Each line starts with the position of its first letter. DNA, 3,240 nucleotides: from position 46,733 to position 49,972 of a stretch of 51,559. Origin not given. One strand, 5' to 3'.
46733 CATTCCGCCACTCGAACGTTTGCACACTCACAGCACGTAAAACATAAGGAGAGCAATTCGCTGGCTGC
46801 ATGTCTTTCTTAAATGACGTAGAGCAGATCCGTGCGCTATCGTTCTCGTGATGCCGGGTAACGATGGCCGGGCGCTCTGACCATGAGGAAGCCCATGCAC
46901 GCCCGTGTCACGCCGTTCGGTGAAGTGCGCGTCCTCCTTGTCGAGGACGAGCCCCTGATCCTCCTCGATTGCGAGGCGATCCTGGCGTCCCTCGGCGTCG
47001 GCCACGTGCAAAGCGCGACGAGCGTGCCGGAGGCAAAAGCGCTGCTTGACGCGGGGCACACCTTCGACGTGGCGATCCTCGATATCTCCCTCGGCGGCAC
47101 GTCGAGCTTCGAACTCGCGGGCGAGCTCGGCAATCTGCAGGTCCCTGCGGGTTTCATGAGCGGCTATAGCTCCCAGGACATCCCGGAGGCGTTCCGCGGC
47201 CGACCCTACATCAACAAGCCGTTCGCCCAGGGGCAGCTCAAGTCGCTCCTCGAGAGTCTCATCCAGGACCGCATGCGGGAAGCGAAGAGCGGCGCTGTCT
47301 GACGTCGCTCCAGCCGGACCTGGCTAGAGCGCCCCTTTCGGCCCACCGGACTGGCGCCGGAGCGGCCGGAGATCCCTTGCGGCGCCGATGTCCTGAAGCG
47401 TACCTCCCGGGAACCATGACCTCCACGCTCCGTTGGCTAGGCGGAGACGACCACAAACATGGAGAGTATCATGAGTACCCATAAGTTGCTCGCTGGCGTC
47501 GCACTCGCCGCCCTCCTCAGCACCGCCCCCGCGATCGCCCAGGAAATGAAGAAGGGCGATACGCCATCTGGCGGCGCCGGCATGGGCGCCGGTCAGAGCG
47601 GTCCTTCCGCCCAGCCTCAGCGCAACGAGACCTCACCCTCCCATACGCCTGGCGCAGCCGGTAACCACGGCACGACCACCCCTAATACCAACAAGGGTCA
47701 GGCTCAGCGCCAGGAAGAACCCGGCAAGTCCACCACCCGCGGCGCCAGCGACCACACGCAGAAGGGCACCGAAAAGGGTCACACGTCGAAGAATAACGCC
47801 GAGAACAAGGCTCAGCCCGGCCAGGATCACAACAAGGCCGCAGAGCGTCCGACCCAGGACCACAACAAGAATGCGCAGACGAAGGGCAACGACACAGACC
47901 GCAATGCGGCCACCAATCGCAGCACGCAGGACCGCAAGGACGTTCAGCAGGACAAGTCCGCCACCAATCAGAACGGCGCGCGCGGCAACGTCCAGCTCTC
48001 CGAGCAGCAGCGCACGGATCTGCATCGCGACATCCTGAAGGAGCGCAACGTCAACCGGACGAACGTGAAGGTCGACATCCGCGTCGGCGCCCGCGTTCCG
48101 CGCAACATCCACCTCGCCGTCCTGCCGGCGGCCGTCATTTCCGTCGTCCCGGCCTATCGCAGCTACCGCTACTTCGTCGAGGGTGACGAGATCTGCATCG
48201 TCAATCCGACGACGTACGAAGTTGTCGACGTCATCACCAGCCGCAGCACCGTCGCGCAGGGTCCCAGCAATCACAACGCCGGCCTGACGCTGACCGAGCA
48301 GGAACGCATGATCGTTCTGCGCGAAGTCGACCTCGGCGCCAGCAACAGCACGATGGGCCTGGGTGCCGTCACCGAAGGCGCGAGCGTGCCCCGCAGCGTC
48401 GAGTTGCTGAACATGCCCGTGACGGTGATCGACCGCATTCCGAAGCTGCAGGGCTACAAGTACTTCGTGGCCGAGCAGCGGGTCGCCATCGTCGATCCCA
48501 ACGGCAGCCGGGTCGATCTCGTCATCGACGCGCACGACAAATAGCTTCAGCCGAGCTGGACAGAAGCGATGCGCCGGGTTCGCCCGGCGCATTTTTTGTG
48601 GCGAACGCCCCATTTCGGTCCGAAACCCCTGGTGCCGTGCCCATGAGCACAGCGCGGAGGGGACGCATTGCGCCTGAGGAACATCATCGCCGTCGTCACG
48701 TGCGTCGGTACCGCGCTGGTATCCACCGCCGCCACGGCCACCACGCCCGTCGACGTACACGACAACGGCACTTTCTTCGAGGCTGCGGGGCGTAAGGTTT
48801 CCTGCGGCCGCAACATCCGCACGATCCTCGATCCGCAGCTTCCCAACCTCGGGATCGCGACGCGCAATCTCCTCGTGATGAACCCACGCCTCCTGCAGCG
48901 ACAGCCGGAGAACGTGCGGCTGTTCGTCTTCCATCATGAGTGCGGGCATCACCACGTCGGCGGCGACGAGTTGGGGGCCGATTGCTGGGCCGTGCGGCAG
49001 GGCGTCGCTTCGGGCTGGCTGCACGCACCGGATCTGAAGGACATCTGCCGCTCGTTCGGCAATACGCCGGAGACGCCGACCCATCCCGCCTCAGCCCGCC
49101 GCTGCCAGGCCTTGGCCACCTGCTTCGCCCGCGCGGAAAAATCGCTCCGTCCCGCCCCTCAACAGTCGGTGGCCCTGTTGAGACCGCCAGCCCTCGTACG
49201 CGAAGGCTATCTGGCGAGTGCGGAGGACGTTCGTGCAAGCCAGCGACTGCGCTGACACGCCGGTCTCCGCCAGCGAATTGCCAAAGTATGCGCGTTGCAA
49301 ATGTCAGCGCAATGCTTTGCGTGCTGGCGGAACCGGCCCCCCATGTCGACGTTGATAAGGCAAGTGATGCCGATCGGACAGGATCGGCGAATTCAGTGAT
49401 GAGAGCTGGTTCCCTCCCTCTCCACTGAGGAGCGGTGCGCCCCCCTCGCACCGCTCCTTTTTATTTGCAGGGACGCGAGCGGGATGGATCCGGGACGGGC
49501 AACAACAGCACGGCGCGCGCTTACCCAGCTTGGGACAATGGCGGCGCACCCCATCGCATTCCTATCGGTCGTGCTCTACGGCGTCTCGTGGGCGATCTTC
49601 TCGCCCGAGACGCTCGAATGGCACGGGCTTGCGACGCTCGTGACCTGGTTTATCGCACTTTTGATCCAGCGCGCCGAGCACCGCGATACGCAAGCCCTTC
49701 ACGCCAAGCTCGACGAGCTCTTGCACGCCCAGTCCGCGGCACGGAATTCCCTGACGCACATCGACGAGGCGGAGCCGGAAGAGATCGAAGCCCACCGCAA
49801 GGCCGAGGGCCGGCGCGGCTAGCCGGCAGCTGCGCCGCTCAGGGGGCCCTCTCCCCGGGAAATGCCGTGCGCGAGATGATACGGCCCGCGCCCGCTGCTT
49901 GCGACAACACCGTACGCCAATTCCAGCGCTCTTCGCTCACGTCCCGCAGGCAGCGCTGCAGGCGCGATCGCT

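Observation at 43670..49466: All four perfect GGAAC-N16-CGTT (EcfG/SigT-type) promoters in the window fall in one 5.8-kb stretch: a general-stress-response island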

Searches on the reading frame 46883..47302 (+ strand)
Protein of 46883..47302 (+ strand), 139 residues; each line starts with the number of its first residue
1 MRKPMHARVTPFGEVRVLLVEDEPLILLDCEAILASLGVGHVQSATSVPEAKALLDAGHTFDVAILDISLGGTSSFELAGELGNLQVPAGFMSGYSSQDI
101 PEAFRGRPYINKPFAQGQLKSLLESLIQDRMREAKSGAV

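Call 13: search_protein_families(library=pfam, proteins=[window:46883-47302:+], max_evalue=0.01)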
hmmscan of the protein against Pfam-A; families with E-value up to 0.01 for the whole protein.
window:46883-47302:+ (139 aa): 1 family
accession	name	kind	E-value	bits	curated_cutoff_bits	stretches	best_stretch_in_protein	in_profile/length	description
PF00072.30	Response_reg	-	1.1e-10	42.1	30.2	1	17-123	1-110/111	Response regulator receiver domain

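Call 18: search_solved_structures(query=window:46883-47302:+, max_evalue=0.001, show_alignments=2)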
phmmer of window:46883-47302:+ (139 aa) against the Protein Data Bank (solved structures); distinct sequences matched with E-value up to 0.001: 17.
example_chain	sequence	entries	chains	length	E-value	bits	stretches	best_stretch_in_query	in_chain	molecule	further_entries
2lpm_A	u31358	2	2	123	4.4e-14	56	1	14-125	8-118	Two-component response regulator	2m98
5ieb_A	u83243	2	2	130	6.4e-12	49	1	16-127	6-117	Sensory transduction regulatory protein | SdrG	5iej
2n9u_A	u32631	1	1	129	2.5e-06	30.9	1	12-123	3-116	Response regulator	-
1s8n_A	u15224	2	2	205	1.1e-05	28.8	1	16-133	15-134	putative antiterminator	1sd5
4g97_A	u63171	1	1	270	2e-05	28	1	15-125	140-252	Response regulator receiver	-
3n0r_A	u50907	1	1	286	5.9e-05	26.5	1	15-123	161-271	Response regulator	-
6m8o_A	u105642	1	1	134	6.9e-05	26.3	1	16-125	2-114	DNA-binding response regulator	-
2msw_A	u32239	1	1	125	0.00015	25.2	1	13-75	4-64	Response regulator/sensor histidine kinase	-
9xzo_A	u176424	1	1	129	0.00017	25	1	16-126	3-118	De novo protein M1X0B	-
4qpj_C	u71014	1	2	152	0.00025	24.4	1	13-127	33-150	Cell cycle response regulator CtrA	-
2rdm_A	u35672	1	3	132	0.00041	23.7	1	15-130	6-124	Response regulator receiver protein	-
5uxw_A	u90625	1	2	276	0.00044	23.6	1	15-127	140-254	Sensory transduction regulatory protein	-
4qic_A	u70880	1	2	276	0.00046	23.6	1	15-127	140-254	Sensory transduction regulatory protein, Anti-anti-sigma factor PhyR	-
5uxv_A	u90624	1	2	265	0.00048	23.5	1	15-127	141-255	Sensory transduction regulatory protein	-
3a0r_B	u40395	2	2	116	0.00055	23.3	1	16-126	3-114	Response regulator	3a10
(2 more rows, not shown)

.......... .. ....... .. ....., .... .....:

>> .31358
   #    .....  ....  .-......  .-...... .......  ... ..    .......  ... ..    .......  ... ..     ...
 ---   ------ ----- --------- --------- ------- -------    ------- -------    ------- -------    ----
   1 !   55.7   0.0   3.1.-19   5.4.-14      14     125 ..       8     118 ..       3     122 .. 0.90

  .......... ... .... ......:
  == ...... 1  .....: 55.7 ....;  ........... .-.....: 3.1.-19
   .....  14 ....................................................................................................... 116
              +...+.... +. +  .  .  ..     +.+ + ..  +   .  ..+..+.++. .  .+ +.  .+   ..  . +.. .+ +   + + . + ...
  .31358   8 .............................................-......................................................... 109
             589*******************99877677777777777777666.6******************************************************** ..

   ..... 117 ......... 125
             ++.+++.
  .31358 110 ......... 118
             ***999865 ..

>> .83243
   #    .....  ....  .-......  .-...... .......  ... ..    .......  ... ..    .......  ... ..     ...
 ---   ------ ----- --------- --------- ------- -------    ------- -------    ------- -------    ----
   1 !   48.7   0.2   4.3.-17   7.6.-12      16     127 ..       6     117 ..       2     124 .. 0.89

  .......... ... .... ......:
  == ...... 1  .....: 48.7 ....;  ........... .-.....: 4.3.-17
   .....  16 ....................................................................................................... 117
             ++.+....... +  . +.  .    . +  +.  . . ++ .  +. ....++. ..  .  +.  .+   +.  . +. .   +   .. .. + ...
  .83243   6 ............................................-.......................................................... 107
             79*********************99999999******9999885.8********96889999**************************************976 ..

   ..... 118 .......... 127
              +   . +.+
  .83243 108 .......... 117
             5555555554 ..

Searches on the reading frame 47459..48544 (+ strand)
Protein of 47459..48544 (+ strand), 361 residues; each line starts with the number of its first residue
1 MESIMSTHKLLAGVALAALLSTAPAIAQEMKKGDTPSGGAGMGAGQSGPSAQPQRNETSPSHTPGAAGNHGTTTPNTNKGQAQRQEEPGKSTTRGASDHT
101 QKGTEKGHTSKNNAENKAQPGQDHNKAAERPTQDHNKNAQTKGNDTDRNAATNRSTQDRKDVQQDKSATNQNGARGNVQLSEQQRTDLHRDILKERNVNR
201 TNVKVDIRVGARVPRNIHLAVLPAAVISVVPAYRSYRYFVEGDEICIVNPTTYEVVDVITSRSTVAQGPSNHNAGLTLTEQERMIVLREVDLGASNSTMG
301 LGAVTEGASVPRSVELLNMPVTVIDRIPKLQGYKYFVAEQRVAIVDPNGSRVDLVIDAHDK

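Call 13: search_protein_families(library=pfam, proteins=[window:47459-48544:+], max_evalue=0.01)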
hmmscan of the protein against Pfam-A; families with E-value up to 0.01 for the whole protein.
window:47459-48544:+ (361 aa): 1 family
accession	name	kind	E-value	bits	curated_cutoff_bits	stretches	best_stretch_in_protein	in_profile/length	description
PF06823.17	DUF1236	-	4.8e-21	74.7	32.4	2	194-259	3-63/64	Protein of unknown function (DUF1236)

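Call 14: find_encoding_contigs(protein=window:47459-48544:+, flank=10000, max_places=6)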
Protein window:47459-48544:+ (361 aa): no gene with exactly this product is on record in the collection.

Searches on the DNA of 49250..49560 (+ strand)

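Call 25: search_rna_families(source=window, start=49250, end=49560, threshold=evalue, max_evalue=10, show_alignments=3)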
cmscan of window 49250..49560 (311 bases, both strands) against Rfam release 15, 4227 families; matches with E-value up to 10: 4.
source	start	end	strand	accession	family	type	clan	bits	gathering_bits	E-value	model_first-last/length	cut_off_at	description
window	49397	49471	+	RF00519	suhB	Gene; sRNA;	CL00108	24.6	41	0.0038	1-77/77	no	Makes More Granules Regulator RNA (mmgR)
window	49436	49501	-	RF03301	mir-3154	Gene; miRNA;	-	15.1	64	4.3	1-86/86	no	mir-3154 microRNA precursor family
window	49431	49455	-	RF01686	Acido-1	Gene; sRNA;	-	14.6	50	1.7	41-64/64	no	Acido-1 RNA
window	49393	49428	+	RF00609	SNORD100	Gene; snRNA; snoRNA; CD-box;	CL00073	13.4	58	7.3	1-81/81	no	Small nucleolar RNA SNORD100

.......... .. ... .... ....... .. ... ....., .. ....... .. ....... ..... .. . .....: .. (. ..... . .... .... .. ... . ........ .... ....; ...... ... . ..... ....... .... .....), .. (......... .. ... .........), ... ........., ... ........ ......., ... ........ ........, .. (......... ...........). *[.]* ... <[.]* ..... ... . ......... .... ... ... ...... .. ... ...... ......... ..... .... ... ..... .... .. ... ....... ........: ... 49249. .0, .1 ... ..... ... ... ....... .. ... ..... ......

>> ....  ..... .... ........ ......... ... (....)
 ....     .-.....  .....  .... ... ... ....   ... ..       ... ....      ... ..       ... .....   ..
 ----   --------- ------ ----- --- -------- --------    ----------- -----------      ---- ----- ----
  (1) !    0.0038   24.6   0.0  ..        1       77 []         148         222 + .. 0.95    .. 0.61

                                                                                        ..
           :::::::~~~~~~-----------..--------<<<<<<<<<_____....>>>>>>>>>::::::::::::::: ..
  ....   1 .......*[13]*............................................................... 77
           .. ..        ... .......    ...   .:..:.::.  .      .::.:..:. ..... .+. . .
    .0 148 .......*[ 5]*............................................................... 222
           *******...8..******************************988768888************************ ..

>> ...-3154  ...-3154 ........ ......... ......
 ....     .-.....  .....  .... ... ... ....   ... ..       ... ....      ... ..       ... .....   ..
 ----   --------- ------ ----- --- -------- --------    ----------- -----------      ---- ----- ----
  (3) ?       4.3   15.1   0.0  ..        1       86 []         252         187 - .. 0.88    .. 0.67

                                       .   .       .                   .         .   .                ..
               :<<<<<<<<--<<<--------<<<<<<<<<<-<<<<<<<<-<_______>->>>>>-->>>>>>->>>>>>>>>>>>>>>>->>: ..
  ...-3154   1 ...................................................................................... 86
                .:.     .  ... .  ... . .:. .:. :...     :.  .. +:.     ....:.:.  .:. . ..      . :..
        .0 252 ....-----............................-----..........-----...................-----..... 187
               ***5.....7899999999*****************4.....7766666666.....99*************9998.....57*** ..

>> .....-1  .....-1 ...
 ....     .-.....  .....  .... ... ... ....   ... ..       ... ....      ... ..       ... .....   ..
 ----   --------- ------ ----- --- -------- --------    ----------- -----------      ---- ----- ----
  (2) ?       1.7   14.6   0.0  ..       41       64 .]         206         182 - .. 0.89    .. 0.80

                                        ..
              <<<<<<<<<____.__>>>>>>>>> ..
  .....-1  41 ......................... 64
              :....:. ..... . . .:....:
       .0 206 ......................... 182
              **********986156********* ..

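Call 63: build_rna_model(alignment_id=A1)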
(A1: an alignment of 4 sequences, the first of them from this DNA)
Model R1 built from alignment A1 (4 sequences, 119 columns); structure: RNAalifold consensus.
model positions 109; base pairs 29; branch points 2; effective number of sequences 0.91; information 0.589 bits per position. Calibrated on 0.2 Mb of random sequence (short: E-values are rough).
structure used (alignment columns):
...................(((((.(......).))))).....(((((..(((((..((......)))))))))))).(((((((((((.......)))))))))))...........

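Call 64: search_with_rna_model(model_id=R1, sources=[window, L002, L003, L004, L005, L006, L007, L008, L009, L010, L011, L012, L013, L014, L015, L016, L017, L018, L019, L020, L021, L022, L023, L024, L025, L026, L027, L028, L029, L030, L031, L032, L033, L034, L035, L036, L037, L038, L039, L040, L041, L042, L043, L044, L045, L046, L047, L048, L049, L050, L051, L052, L053, L054, L055, L056, L057, L058, L059, L060, L061, L062, L063, L064, L065, L066, L067, L068, L069, L070, L071, L072, L073, L074, L075, L076, L077, L078, L079, L080, L081, L082, L083, L085], max_evalue=1, show_alignments=0)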
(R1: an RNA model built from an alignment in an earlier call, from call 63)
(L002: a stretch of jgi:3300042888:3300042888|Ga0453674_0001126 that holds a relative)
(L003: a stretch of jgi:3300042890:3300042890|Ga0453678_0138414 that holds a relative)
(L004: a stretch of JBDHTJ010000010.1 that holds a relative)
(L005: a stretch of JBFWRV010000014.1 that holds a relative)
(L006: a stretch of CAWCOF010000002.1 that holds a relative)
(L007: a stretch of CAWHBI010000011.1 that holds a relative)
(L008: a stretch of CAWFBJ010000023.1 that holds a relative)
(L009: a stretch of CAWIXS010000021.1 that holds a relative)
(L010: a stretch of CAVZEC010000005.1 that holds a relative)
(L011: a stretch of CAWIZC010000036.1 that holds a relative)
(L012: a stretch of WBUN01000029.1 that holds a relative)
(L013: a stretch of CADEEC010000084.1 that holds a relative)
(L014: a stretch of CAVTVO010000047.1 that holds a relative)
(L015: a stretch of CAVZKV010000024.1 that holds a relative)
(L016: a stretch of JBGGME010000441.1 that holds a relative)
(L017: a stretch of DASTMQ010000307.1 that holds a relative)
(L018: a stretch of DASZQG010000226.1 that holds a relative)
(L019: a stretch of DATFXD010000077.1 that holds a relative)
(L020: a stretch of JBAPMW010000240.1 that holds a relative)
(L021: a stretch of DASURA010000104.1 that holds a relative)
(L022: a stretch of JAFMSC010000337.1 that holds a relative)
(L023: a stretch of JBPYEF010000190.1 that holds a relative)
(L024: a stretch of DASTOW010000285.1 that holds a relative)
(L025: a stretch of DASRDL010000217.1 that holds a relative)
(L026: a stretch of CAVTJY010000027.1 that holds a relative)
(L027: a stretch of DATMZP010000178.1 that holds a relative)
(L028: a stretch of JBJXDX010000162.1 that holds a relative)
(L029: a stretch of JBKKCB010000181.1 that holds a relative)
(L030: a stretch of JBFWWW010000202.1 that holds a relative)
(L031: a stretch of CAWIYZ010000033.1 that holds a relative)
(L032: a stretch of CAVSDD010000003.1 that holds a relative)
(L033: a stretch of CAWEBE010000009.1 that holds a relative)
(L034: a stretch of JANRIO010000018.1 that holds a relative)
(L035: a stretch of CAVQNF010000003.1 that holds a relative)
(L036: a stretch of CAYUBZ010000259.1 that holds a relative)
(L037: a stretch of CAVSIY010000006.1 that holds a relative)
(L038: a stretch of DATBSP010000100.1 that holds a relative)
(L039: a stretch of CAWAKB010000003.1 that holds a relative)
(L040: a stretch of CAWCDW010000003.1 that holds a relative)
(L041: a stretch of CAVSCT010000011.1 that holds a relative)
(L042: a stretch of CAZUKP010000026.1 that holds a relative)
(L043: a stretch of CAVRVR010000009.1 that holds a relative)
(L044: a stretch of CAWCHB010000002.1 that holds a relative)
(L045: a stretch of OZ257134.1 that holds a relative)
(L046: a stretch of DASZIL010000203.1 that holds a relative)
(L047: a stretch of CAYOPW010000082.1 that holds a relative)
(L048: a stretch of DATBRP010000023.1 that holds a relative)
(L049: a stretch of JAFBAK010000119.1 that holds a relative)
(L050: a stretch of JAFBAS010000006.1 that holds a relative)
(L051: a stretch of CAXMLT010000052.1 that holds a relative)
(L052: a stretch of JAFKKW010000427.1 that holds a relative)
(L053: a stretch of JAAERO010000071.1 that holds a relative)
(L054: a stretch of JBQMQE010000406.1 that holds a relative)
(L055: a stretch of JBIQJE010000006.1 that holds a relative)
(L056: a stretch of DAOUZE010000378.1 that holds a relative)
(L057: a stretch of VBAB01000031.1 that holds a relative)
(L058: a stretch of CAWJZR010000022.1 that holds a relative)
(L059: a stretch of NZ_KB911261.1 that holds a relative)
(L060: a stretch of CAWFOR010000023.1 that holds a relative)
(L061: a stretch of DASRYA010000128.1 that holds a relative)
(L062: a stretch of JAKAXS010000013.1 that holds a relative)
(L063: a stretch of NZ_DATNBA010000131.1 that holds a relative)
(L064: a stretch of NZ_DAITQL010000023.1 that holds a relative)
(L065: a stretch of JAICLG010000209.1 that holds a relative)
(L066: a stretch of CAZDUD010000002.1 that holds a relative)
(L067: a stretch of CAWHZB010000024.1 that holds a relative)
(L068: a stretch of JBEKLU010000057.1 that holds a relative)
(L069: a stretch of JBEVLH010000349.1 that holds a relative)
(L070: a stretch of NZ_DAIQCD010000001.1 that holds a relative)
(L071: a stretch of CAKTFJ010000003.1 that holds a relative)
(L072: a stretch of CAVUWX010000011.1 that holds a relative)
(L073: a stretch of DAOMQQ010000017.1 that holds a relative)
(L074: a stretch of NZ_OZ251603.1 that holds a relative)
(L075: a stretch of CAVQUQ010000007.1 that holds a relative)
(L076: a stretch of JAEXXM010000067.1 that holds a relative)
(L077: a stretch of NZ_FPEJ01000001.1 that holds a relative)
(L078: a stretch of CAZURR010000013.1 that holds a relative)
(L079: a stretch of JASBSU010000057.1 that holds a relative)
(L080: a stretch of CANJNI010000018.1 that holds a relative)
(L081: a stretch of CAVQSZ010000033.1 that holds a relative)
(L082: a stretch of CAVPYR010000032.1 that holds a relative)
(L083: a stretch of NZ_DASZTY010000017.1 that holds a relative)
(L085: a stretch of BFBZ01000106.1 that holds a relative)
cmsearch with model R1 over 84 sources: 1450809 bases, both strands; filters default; matches with E-value up to 1: 11.
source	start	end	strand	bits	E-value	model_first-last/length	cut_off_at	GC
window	49360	49468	+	126.7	9.6e-35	1-109/109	no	0.6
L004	5876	5984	-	125.5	2.2e-34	1-109/109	no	0.64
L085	646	752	+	124.4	4.5e-34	1-109/109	no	0.6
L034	8047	8163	-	107.3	6.2e-29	1-109/109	no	0.68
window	49421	49468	-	17.7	0.044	1-109/109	no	0.62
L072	1443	1546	+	17.5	0.051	1-109/109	no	0.63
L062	10677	10758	-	16.9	0.075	1-109/109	no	0.67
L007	16837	16960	+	16.7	0.088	1-109/109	no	0.66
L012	6657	6726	+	16.5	0.096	1-109/109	no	0.53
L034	8057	8086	+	15.9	0.14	69-98/109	no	0.77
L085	714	743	-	15.5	0.2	69-98/109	no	0.8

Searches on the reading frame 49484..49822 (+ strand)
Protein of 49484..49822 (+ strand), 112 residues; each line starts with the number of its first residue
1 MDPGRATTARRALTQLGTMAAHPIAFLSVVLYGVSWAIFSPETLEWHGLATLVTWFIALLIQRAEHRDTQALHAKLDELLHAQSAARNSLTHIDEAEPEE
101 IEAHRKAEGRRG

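Call 32: search_protein_families(library=pfam, proteins=[window:49484-49822:+], max_evalue=0.001)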
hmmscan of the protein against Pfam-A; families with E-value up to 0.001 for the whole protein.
window:49484-49822:+ (112 aa): 1 family
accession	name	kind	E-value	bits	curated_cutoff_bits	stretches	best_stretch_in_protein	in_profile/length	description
PF04120.17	Iron_permease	-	1.2e-13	51.4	25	1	16-105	8-104/128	Low affinity iron permease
